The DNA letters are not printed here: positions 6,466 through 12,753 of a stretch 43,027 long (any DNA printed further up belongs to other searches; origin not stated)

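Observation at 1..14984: Candidate undescribed envelope system: seven paralogous membrane proteins, an anchored protein and two very large Cys-rich surface proteins in one coupled block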

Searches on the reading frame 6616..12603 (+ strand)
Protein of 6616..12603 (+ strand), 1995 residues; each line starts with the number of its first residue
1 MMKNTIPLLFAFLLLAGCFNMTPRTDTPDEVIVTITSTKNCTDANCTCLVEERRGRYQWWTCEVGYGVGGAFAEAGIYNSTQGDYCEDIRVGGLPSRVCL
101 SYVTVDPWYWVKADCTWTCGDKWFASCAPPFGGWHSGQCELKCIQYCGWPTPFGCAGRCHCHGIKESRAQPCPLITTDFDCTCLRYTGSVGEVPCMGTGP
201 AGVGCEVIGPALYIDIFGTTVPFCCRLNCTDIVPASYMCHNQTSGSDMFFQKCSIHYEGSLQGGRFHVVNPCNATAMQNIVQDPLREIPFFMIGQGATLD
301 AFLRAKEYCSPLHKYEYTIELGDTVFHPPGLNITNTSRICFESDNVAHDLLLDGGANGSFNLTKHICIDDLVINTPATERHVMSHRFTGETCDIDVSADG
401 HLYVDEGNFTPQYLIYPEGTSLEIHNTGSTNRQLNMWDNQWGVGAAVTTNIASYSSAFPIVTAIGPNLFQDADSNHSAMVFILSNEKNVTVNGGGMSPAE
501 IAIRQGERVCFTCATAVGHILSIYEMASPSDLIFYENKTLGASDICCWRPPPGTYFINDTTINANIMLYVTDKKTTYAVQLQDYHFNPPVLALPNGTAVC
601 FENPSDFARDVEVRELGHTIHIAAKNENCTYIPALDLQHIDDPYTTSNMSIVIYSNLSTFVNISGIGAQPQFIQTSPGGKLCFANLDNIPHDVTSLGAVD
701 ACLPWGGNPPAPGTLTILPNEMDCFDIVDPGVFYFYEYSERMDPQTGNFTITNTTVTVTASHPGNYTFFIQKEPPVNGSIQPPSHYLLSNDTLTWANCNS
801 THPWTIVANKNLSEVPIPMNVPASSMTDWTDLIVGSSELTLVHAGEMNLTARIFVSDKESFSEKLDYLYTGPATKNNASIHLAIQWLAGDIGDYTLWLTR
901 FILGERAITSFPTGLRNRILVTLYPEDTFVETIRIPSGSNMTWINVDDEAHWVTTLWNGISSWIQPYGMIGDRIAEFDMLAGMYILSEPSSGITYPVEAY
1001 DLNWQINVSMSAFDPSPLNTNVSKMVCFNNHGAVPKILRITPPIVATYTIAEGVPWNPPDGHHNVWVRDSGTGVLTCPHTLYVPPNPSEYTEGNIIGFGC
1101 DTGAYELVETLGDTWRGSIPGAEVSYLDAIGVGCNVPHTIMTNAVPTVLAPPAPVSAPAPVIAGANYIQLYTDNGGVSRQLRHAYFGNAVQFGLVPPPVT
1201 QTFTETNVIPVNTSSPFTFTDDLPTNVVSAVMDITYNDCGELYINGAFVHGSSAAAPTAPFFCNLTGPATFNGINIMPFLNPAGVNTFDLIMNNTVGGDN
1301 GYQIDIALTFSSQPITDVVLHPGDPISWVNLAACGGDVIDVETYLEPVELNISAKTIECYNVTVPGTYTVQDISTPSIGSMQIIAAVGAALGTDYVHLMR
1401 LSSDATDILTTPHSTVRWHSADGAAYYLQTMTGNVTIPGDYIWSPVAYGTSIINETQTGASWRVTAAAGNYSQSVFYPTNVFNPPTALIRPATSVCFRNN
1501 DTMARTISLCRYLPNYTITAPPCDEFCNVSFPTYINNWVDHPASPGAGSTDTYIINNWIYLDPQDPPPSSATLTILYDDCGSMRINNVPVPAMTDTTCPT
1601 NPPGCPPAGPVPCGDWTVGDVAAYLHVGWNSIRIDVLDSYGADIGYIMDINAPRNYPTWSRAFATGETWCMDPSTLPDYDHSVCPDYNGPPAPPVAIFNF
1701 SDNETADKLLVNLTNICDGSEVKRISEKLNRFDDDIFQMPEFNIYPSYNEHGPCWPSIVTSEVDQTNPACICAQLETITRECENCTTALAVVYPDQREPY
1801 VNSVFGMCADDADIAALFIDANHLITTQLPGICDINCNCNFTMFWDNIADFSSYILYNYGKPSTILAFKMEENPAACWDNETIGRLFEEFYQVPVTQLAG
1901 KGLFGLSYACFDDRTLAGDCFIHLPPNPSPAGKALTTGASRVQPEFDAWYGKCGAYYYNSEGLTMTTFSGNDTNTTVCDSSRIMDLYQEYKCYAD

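Call 4: search_protein_families(library=pfam, proteins=[window:6616-12603:+], max_evalue=1)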
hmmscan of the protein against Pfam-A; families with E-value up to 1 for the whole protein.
window:6616-12603:+ (1995 aa): 4 families
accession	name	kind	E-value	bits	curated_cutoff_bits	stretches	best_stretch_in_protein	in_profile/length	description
PF13473.12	Cupredoxin_1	-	2.7e-07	31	27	1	572-635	18-83/104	Cupredoxin-like domain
PF25564.1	DUF7933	-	0.051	13.9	26.5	1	1199-1247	18-66/123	Domain of unknown function (DUF7933)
PF11716.13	MDMPI_N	-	0.25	12.5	24.2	1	1607-1629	20-40/140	Mycothiol maleylpyruvate isomerase N-terminal domain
PF18545.6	HalOD1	-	0.46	11.1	26.3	0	369-405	37-73/74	Halobacterial output domain 1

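Call 5: search_protein_families(library=ncbifam, proteins=[window:6616-12603:+], max_evalue=1)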
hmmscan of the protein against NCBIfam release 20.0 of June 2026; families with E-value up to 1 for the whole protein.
window:6616-12603:+ (1995 aa): 0 families

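Call 106: search_protein_families(library=phrogs, proteins=[window:6616-12603:+], max_evalue=0.01)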
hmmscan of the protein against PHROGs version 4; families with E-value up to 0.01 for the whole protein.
window:6616-12603:+ (1995 aa): 1 family
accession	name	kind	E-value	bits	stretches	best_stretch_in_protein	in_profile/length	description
phrog_30779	-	unknown function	0.0062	17.7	0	1353-1399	21-65/99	-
